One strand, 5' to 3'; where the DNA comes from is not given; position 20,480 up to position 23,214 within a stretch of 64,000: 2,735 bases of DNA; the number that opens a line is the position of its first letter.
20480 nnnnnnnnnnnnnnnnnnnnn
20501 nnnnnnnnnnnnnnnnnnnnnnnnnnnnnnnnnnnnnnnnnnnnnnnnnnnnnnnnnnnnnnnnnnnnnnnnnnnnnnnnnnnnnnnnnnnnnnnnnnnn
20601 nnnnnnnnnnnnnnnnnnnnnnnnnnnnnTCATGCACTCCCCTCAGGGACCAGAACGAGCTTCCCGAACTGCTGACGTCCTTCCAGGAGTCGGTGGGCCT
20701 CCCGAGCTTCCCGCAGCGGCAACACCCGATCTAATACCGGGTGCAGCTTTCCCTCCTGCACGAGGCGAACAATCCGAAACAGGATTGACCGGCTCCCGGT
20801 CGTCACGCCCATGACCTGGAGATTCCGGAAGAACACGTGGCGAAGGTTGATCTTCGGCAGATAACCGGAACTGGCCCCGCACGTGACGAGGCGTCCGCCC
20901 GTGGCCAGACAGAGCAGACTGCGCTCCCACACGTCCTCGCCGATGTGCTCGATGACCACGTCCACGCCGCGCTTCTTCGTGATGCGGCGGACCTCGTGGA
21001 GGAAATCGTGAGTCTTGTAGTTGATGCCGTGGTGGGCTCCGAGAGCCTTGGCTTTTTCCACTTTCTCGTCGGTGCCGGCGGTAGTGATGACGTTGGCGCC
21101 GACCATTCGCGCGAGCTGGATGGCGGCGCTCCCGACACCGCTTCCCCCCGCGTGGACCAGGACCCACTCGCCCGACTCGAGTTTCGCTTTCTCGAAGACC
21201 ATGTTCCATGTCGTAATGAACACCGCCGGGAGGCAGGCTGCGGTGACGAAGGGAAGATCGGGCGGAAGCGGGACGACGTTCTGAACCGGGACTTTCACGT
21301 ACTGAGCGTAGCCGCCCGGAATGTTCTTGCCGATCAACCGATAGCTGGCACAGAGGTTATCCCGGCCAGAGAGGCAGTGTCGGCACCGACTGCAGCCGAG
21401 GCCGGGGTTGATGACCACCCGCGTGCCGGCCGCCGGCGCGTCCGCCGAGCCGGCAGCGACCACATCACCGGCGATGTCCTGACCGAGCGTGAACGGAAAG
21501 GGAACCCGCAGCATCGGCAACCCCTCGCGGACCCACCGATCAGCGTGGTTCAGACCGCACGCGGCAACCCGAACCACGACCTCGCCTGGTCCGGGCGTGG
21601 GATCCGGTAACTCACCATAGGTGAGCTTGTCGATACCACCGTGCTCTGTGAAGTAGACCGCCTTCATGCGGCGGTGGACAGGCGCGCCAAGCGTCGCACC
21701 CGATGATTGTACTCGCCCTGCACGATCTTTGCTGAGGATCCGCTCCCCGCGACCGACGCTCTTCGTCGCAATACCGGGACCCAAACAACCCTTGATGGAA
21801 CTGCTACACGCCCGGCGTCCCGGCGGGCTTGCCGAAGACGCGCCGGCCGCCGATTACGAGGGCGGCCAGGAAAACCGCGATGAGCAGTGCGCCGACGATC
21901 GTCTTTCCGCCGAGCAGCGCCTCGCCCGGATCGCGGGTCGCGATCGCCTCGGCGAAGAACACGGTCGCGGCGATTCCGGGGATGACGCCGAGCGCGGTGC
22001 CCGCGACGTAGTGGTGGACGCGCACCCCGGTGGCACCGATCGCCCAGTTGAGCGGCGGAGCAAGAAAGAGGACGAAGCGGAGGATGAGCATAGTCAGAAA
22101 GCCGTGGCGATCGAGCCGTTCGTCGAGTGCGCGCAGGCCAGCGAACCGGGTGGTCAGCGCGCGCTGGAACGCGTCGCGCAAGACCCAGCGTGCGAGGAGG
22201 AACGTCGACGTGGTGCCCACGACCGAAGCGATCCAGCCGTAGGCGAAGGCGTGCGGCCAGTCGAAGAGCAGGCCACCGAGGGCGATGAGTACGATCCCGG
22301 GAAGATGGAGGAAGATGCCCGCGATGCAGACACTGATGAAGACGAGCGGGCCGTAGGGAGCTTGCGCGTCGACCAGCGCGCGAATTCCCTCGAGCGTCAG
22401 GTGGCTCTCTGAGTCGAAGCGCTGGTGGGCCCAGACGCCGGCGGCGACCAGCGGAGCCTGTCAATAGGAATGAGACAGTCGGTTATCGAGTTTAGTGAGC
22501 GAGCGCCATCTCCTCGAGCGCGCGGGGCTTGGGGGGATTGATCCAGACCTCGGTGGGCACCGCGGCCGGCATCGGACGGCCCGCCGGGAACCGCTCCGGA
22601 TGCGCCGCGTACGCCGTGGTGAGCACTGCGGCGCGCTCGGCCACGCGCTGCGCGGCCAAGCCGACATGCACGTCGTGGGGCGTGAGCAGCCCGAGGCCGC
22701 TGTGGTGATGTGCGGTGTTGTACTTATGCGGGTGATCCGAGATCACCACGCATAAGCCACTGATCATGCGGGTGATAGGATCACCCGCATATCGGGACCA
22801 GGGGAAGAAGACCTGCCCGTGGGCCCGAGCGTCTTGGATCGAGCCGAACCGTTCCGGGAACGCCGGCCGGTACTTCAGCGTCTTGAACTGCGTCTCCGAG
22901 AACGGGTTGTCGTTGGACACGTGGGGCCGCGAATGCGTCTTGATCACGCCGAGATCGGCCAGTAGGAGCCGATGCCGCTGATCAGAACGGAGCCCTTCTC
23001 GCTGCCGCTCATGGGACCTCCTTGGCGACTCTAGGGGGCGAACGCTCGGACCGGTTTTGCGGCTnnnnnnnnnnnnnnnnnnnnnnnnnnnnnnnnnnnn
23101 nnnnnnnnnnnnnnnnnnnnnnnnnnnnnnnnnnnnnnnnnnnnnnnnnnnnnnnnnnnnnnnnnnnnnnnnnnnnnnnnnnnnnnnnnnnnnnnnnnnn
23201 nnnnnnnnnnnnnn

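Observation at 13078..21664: Duplicated private FAS-II elongation module (DH-KR-KAS-DH-KR-KAS-KAS-ACP plus two tandem enoyl-reductase-like MDRs)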

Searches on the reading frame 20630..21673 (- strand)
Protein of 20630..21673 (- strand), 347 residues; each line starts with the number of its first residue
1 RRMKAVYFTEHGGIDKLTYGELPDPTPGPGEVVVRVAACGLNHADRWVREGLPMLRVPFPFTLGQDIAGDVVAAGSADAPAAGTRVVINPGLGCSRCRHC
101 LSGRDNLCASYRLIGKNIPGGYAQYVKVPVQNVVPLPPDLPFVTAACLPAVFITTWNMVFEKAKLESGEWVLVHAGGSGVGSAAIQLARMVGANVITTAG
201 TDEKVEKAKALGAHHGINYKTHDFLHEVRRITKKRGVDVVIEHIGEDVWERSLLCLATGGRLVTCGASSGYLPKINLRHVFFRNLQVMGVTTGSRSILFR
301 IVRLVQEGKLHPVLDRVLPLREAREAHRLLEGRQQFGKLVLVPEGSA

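Call 5: search_protein_families(library=pfam, proteins=[window:20630-21673:-], max_evalue=0.001)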
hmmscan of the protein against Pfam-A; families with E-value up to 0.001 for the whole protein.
window:20630-21673:- (347 aa): 3 families
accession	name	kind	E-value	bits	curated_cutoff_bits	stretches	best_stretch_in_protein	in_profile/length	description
PF00107.32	ADH_zinc_N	-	2.5e-34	118.5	31.8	1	179-305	1-127/129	Zinc-binding dehydrogenase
PF13602.12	ADH_zinc_N_2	-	4.9e-27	95.9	27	1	211-341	1-134/134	Zinc-binding dehydrogenase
PF08240.17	ADH_N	-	1.6e-26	93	23.5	1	28-137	1-103/104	Alcohol dehydrogenase GroES-like domain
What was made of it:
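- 20630..21670 (-): MDR1: medium-chain dehydrogenase/reductase, putative enoyl-ACP reductase. Pfam ADH_N plus ADH_zinc_N (call 5).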

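Call 9: search_protein_families(library=ncbifam, proteins=[window:20630-21673:-], max_evalue=0.00001)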
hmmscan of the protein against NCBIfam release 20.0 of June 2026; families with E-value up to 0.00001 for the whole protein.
window:20630-21673:- (347 aa): 26 families (the best 25 are shown)
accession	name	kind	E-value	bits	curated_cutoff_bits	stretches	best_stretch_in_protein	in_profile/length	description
TIGR02824.1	quinone_pig3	subfamily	1.7e-75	254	296.8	2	119-341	91-323/325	putative NAD(P)H quinone oxidoreductase, PIG3 family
NF010344.0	PRK13771.1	subfamily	1e-48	166.1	349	1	3-341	1-331/334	putative alcohol dehydrogenase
NF041172.1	AcrlCoa_red_Thmprot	equivalog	1.2e-41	142.8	500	1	3-341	1-332/334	acryloyl-CoA reductase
NF008024.0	PRK10754.1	subfamily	9.1e-41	139.9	348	2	120-343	93-327/327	NADPH:quinone reductase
TIGR01751.1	crot-CoA-red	equivalog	2.5e-38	131.8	378.55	2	18-223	26-245/398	crotonyl-CoA carboxylase/reductase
NF003808.0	PRK05396.1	equivalog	2e-36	125.6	380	1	19-341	15-338/341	L-threonine 3-dehydrogenase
NF041097.1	keto_inos_dh_IolM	equivalog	1.7e-35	122.4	450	1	18-340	41-387/389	scyllo-inosose 3-dehydrogenase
TIGR00692.1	tdh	equivalog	8.4e-33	113.8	458.35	1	21-342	15-339/340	L-threonine 3-dehydrogenase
NF047908.1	AldhRedAhr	equivalog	8.2e-31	107.1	470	1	28-334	27-327/335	NADPH-dependent aldehyde reductase Ahr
TIGR03201.1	dearomat_had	equivalog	4.1e-29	101.8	338.65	1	20-237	14-238/349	6-hydroxycyclohex-1-ene-1-carbonyl-CoA dehydrogenase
NF041183.1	Pks2_ls1_myc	equivalog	6e-28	96.3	2400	1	119-341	1496-1727/2086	sulfolipid-1 biosynthesis phthioceranic/hydroxyphthioceranic acid synthase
NF006940.0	PRK09422.1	equivalog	1.6e-27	96.4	344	1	29-326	24-318/338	alcohol dehydrogenase AdhP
TIGR03989.1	Rxyl_3153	subfamily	3.1e-27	95.8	440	2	120-310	139-336/370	NDMA-dependent alcohol dehydrogenase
TIGR03451.1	mycoS_dep_FDH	equivalog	1.6e-26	93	512.9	1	25-268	22-278/358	S-(hydroxymethyl)mycothiol dehydrogenase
TIGR02823.1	oxido_YhdH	subfamily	2e-24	86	297.25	1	107-294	83-270/324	acrylyl-CoA reductase family protein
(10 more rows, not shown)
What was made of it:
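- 20630..21670 (-): Best NCBIfam hit is the PIG3/quinone-oxidoreductase subfamily, 254 bits, below the 296.8 cutoff (call 9).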

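Call 20: search_solved_structures(query=window:20630-21673:-, max_evalue=1e-25)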
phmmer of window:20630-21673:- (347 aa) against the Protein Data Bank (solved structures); distinct sequences matched with E-value up to 1e-25: 63 (the best 60 are shown).
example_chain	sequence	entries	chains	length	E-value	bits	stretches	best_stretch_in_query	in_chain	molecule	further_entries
2eih_A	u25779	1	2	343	3.1e-98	332.4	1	3-341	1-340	Alcohol dehydrogenase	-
5k1s_A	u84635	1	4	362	1.3e-55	192.2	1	2-344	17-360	Oxidoreductase, zinc-binding dehydrogenase family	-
2j8z_A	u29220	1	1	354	1.3e-48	169.2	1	119-341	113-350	QUINONE OXIDOREDUCTASE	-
2oby_A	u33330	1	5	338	1.7e-48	168.8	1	120-341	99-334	Putative quinone oxidoreductase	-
4j6f_A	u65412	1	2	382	3.1e-47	164.7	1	2-344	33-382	Putative alcohol dehydrogenase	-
4dup_A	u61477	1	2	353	4.1e-46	161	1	114-341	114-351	quinone oxidoreductase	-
1nto_A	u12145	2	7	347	1.6e-43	152.5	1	6-343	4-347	NAD-dependent alcohol dehydrogenase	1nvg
1jvb_A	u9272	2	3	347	1.8e-43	152.3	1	6-343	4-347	NAD(H)-DEPENDENT ALCOHOL DEHYDROGENASE | NAD-dependent alcohol dehydrogenase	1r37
3i4c_A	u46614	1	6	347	3e-43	151.5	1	6-343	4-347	NAD-dependent alcohol dehydrogenase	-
4jbg_A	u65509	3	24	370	5.2e-43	150.7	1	3-343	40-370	Alcohol dehydrogenase (Zinc)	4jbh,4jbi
2eer_A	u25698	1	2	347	3.2e-42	148.2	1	17-343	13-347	NAD-dependent alcohol dehydrogenase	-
9vxk_A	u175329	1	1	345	9.1e-42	146.7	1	112-343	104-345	Oxidoreductase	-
1wly_A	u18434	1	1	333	1.3e-40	142.8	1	7-344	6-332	2-haloacrylate reductase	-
1yb5_A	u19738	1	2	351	2.2e-37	132.2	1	116-342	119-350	Quinone oxidoreductase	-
3uog_A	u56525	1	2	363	1.1e-36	129.9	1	16-341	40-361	Alcohol dehydrogenase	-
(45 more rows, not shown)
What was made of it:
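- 20630..21670 (-): PDB 2EIH scores 332 bits and 5K1S 192 bits (call 20).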

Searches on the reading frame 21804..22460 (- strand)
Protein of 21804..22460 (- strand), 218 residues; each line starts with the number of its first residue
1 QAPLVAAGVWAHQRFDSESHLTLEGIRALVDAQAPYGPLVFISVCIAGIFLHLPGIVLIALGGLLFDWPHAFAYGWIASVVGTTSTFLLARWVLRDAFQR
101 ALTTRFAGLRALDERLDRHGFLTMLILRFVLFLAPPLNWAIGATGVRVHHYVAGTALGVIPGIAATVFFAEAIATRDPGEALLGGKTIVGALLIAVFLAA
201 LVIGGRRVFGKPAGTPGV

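Call 6: search_protein_families(library=pfam, proteins=[window:21804-22460:-], max_evalue=0.001)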
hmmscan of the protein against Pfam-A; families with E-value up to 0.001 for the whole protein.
window:21804-22460:- (218 aa): 1 family
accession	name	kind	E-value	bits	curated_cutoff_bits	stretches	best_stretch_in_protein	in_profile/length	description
PF09335.16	VTT_dom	-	7.1e-19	68.9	33.9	1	53-169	1-120/123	VTT domain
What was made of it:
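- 21804..22460 (-): DedA/VTT-domain membrane protein immediately upstream of MDR1. PF09335 68.9 bits (call 6).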

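Call 30: search_protein_families(library=ncbifam, proteins=[window:21804-22460:-], max_evalue=0.0001)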
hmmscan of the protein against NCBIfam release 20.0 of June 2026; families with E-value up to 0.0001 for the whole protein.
window:21804-22460:- (218 aa): 0 families

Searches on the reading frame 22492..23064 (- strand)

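Call 6: search_protein_families(library=pfam, proteins=[window:22492-23064:-], max_evalue=0.001)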
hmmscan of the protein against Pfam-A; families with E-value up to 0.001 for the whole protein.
window:22492-23064:- (190 aa): 1 family
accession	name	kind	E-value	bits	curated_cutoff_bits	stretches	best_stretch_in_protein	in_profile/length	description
PF13683.12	rve_3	-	5.2e-09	36.2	26.5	1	40-84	3-47/67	Integrase core domain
